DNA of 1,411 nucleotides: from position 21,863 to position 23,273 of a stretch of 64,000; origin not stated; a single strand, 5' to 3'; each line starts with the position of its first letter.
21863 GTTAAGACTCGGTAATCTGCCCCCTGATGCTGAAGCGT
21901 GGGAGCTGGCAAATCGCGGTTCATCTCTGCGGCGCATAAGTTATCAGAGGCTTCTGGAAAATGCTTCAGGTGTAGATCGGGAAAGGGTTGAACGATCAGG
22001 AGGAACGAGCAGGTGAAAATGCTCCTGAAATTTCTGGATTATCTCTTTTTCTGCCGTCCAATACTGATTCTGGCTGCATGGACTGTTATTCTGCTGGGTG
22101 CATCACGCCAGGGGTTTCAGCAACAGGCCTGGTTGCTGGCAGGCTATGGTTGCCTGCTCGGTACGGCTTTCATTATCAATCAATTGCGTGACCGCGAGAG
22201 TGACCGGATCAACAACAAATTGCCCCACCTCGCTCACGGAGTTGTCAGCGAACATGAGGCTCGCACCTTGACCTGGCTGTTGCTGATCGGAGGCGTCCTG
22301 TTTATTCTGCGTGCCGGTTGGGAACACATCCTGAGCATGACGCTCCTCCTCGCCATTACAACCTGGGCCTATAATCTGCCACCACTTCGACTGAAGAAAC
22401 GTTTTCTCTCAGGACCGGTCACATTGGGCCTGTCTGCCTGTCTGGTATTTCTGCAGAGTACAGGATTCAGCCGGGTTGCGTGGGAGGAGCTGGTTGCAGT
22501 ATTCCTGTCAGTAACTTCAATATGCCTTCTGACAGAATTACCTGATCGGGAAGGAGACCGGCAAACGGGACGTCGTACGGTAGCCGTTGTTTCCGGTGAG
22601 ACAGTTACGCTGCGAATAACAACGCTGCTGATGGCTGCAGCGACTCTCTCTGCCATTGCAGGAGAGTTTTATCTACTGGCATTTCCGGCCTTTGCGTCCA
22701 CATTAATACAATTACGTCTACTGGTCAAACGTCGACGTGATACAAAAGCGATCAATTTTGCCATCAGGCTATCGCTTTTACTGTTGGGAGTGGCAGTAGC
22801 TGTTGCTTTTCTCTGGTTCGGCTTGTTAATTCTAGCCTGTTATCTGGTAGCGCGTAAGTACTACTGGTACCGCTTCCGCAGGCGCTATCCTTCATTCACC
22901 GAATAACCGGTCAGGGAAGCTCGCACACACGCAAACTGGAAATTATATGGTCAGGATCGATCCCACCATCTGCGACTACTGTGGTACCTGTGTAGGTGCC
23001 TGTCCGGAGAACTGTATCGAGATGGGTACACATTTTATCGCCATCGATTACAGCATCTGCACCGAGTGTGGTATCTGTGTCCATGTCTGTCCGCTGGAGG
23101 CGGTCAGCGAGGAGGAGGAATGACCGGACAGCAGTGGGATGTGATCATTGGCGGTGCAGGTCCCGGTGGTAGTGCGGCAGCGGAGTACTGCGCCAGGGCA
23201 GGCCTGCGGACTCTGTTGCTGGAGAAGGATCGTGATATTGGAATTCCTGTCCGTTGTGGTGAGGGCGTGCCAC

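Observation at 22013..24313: UbiA prenyltransferase - small 2[4Fe-4S] ferredoxin - geranylgeranyl reductase trio: possible archaeal-type saturated isoprenoid (ether-lipid-like) module in a bacterium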

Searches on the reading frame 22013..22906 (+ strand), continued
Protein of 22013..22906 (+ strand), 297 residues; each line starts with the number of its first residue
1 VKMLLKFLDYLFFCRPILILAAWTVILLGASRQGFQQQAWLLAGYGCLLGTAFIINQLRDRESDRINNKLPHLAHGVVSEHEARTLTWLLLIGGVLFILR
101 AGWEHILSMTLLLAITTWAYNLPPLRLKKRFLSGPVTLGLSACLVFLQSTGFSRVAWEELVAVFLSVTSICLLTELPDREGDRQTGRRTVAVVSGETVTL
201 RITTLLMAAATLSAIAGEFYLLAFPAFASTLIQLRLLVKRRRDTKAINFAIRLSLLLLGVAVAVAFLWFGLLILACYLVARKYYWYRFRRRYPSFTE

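Call 73: search_solved_structures(query=A1, max_evalue=0.0001, show_alignments=5)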
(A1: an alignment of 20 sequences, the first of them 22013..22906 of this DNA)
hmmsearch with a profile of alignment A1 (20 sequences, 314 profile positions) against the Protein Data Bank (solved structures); distinct sequences matched with E-value up to 0.0001: 5.
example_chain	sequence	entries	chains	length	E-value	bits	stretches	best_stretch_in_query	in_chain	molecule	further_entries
4tq3_A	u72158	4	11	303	5.1e-16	61.9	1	10-257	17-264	Prenyltransferase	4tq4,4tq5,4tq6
9sas_C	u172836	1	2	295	3.1e-14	56.1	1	16-253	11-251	Chlorophyll a synthase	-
9sau_C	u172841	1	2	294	3.8e-14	55.8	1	16-252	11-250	Chlorophyll a synthase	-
6m31_A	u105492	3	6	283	3.9e-10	42.6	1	53-276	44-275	Digeranylgeranylglyceryl phosphate synthase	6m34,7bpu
8j8j_D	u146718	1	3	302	8.5e-08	34.9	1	46-172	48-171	Decaprenyl-phosphate phosphoribosyltransferase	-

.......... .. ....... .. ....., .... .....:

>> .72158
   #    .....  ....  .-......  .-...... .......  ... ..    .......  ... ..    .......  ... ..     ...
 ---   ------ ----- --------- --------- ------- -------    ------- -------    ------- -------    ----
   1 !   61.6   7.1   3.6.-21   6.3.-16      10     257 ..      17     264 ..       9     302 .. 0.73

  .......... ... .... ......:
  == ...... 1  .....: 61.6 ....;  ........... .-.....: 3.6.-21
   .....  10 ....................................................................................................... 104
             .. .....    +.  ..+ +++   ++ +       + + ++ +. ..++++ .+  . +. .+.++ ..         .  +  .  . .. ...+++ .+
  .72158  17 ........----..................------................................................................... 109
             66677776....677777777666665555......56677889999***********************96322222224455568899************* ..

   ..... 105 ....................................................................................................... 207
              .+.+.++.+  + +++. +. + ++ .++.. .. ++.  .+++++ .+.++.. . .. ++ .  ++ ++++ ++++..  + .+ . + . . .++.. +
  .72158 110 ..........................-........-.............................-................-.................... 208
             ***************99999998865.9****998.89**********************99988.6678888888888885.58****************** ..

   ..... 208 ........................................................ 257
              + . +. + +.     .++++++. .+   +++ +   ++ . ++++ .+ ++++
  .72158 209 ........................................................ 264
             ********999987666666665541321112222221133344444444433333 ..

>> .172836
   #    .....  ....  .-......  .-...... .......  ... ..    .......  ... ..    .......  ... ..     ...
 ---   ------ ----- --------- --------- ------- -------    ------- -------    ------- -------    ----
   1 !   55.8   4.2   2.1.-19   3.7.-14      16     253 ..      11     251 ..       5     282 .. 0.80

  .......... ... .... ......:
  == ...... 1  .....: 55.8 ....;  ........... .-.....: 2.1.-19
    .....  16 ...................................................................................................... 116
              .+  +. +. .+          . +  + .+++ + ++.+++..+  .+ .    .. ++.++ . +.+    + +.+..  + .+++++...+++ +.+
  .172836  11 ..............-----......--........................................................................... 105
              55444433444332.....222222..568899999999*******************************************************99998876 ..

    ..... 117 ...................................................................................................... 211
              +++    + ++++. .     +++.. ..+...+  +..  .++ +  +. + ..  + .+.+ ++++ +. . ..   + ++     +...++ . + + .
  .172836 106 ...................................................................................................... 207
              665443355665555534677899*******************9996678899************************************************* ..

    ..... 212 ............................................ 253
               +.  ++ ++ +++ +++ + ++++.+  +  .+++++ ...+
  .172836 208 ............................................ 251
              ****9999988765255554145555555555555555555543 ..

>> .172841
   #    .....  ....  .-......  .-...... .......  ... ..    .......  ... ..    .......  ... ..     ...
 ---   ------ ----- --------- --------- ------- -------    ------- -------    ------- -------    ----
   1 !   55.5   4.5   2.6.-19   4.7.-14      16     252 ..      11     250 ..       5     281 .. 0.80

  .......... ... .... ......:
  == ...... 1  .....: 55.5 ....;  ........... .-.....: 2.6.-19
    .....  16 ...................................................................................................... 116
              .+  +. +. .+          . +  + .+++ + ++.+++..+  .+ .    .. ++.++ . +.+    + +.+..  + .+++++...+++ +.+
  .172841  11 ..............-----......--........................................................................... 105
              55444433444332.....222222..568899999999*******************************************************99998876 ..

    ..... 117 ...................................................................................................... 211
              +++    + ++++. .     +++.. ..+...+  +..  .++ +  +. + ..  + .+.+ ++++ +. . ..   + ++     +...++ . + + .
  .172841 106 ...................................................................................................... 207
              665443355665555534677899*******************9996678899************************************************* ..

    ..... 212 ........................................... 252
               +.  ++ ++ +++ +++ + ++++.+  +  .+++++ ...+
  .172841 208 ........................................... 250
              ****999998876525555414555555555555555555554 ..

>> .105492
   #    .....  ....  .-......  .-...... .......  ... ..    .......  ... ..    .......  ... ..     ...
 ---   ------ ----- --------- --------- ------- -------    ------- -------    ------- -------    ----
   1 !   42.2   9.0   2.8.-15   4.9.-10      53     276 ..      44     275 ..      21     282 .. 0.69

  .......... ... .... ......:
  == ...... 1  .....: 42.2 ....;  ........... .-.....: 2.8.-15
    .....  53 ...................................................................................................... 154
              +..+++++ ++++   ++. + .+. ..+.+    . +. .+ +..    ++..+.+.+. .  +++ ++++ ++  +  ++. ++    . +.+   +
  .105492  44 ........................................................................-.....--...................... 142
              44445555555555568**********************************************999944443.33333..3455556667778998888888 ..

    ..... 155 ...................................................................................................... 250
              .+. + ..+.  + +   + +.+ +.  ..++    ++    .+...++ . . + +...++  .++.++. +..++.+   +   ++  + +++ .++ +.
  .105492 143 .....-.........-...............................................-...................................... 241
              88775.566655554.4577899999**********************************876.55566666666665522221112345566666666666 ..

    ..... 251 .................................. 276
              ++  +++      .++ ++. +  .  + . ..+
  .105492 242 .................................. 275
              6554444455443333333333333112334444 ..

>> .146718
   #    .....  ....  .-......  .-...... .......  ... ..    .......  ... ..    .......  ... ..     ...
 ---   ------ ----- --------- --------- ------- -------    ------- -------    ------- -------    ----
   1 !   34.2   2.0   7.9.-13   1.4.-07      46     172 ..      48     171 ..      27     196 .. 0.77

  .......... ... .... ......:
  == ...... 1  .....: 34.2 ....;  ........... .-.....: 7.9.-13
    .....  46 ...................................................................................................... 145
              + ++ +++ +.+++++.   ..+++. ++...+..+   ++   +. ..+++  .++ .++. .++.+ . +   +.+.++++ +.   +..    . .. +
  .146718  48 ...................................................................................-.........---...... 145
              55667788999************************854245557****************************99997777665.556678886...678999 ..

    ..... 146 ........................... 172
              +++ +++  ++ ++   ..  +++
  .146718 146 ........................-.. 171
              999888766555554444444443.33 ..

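Call 83: find_related_loci(query=A3, collection=metagenome_contigs, flank=8000)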
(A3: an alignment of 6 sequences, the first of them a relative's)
Query A3 (303 aa) in metagenome_contigs; peptide patterns used: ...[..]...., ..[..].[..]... (x = any residue, [..] = any of these).
500 stretches matched a pattern; 123 encode a relative of the query (tblastn E <= 1e-3); the best 80 are kept; 80 distinct loci.
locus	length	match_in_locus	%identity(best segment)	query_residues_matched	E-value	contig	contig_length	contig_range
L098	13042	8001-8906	52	1-302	8e-89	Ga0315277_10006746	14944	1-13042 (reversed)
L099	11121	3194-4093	50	3-302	6e-86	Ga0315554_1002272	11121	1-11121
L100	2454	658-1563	50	1-302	8e-86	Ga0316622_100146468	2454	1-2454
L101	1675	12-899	39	3-300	4e-53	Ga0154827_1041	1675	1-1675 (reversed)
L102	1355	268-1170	36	3-302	6e-52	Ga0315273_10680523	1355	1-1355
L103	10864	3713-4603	34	2-302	2e-49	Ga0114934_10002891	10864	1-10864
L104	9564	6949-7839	38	2-302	2e-49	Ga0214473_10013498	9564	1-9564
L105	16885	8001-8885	37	2-300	2e-48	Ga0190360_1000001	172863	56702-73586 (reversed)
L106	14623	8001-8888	37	3-300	9e-46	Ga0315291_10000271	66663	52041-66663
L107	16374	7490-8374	36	4-300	4e-45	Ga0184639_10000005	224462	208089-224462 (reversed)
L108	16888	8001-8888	37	3-300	2e-46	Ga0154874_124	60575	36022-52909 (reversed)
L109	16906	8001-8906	35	3-301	3e-44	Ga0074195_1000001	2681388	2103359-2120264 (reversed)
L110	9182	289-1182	35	3-302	1e-43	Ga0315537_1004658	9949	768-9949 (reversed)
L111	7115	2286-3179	34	7-300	1e-42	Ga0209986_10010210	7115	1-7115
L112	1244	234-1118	34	4-300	1e-43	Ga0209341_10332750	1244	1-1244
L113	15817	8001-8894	35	3-302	8e-42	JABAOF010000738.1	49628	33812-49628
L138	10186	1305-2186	33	5-302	2e-38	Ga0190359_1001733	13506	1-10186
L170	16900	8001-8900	32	7-302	4e-34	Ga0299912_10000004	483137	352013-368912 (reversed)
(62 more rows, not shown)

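Call 86: search_protein_families(library=pfam, proteins=[L113:7106-7936:+, L099:1609-2361:+, L170:7228-7974:+, L138:2191-3141:+, L061:6127-6543:+], max_evalue=0.001)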
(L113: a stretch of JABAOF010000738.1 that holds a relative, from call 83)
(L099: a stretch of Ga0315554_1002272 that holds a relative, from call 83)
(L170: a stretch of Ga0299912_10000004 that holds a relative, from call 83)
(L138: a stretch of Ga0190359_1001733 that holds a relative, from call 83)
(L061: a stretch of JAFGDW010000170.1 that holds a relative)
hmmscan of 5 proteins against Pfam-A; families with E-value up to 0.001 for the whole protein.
L113:7106-7936:+ (276 aa): 1 family
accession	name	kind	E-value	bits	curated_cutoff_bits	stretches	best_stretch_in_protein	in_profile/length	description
PF01148.25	CTP_transf_1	-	3.6e-63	214.3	24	1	7-272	2-263/264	Cytidylyltransferase family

L099:1609-2361:+ (250 aa): 1 family
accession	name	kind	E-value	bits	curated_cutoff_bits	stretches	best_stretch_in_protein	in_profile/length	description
PF01255.24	Prenyltransf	-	3.9e-86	288.6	27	1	25-245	1-219/219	Putative undecaprenyl diphosphate synthase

L170:7228-7974:+ (248 aa): 1 family
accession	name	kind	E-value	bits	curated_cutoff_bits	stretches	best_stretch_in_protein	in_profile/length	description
PF02535.28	Zip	-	8.4e-47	160.4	35.1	2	104-244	177-322/323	ZIP Zinc transporter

L138:2191-3141:+ (316 aa): 3 families
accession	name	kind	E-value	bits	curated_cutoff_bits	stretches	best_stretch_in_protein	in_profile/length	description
PF13428.12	TPR_14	-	1.8e-08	34.7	23.5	1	193-225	5-37/44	Tetratricopeptide repeat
PF14559.12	TPR_19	-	6e-07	30.1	25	1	191-222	27-58/68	Tetratricopeptide repeat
PF13432.12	TPR_16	-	0.00011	23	32.7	0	195-224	3-32/65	Tetratricopeptide repeat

L061:6127-6543:+ (138 aa): 1 family
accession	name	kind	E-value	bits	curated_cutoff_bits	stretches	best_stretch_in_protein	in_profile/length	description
PF10043.14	DUF2279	-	0.00078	20.5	28.6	0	59-135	14-89/91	Predicted periplasmic lipoprotein (DUF2279)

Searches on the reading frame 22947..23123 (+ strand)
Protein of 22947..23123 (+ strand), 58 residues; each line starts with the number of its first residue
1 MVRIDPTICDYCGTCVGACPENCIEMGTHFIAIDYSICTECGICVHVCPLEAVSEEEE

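Call 3: search_protein_families(library=pfam, proteins=[window:22947-23123:+], max_evalue=0.01)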
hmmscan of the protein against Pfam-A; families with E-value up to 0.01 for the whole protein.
window:22947-23123:+ (58 aa): 12 families
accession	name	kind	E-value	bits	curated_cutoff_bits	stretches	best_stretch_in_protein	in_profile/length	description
PF00037.32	Fer4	-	5.9e-13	48.5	21.1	2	32-53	2-23/24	4Fe-4S binding domain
PF13237.11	Fer4_10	-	8.5e-12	45.3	25.5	2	1-49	1-53/53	4Fe-4S dicluster domain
PF12837.12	Fer4_6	-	1.8e-09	37.5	25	2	30-49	1-20/24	4Fe-4S binding domain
PF13187.11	Fer4_9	-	3.9e-09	36.8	27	2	9-51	2-50/52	4Fe-4S dicluster domain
PF12797.12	Fer4_2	-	3.2e-08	33.5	24.5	1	31-49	3-21/22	4Fe-4S binding domain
PF12838.12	Fer4_7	-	6.2e-08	33.4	27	1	9-51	2-51/52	4Fe-4S dicluster domain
PF14697.11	Fer4_21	-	6.7e-07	29.8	35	1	3-53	2-57/59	4Fe-4S dicluster domain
PF13484.11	Fer4_16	-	1.7e-06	29.1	30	1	38-56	2-20/66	4Fe-4S double cluster binding domain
PF12798.12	Fer4_3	-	2.5e-06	28.3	27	1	38-52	1-15/15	4Fe-4S binding domain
PF12800.12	Fer4_4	-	0.00015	22.2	24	1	36-49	2-15/17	4Fe-4S binding domain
PF13459.11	Fer4_15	-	0.00022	22.3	22.4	0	31-49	1-19/66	4Fe-4S single cluster domain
PF25160.1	LdpA_Fe-S-bd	-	0.00086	19.5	27.6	0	35-55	25-45/49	LdpA Fe-S cluster-binding domain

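Call 4: search_protein_families(library=ncbifam, proteins=[window:22947-23123:+], max_evalue=0.01)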
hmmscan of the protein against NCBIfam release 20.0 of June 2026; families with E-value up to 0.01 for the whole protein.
window:22947-23123:+ (58 aa): 73 families (the best 25 are shown)
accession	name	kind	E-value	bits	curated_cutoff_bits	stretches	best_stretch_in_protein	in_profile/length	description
TIGR02179.1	PorD_KorD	subfamily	1.4e-11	44.3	60.05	1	6-57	24-76/78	2-oxoacid:acceptor oxidoreductase, delta subunit, pyruvate/2-ketoisovalerate family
NF058577.1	FdxA_fam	equivalog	3.1e-10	40.1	65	1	9-52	9-52/52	4Fe-4S ferredoxin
TIGR02700.1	flavo_MJ0208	hypoth_equivalog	4.6e-10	39.2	251.35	1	4-56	145-197/234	dihydromethanopterin reductase (acceptor)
TIGR01971.1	NuoI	subfamily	4.6e-10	39.1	113.05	2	3-30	77-104/121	NADH-quinone oxidoreductase, chain I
NF040684.1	PorD_Arch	equivalog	1.2e-08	35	120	1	8-58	33-84/85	pyruvate synthase subunit PorD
NF010368.0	PRK13795.1-3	equivalog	3.5e-08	32.1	588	1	8-50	588-629/635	hypothetical protein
NF045490.1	FdxA_Protbact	equivalog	5.1e-08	33.1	135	1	9-58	12-60/104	ferredoxin FdxA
NF045790.1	OxalOxreddelta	equivalog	6.9e-08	32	230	1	5-55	258-308/316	oxalate oxidoreductase subunit delta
TIGR04041.1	activase_YjjW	hypoth_equivalog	7.7e-08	32.1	250.2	1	8-53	42-87/276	YjjW family glycine radical enzyme activase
NF043069.1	T4HPD_activ_SAM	equivalog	1e-07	31.6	425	1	8-52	52-96/299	trans-4-hydroxy-L-proline dehydratase activase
NF045763.1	PhenlGlyoxDHPadF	equivalog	2.5e-07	30.8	150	1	4-53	28-77/78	NADH-dependent phenylglyoxylate dehydrogenase subunit delta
NF005503.0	PRK07118.1-2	equivalog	2.8e-07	30.1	252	1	9-52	136-183/292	RnfABCDGE type electron transport complex subunit B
NF004537.0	PRK05888.1-3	equivalog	3.2e-07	30.1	163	2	32-56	109-133/204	NADH-quinone oxidoreductase subunit NuoI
TIGR00402.1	napF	equivalog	3.4e-07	30.3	102.2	1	7-54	35-85/149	ferredoxin-type protein NapF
NF040864.1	HgcB_ferredoxin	equivalog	3.6e-07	29.9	99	1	3-54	10-62/93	mercury methylation ferredoxin HgcB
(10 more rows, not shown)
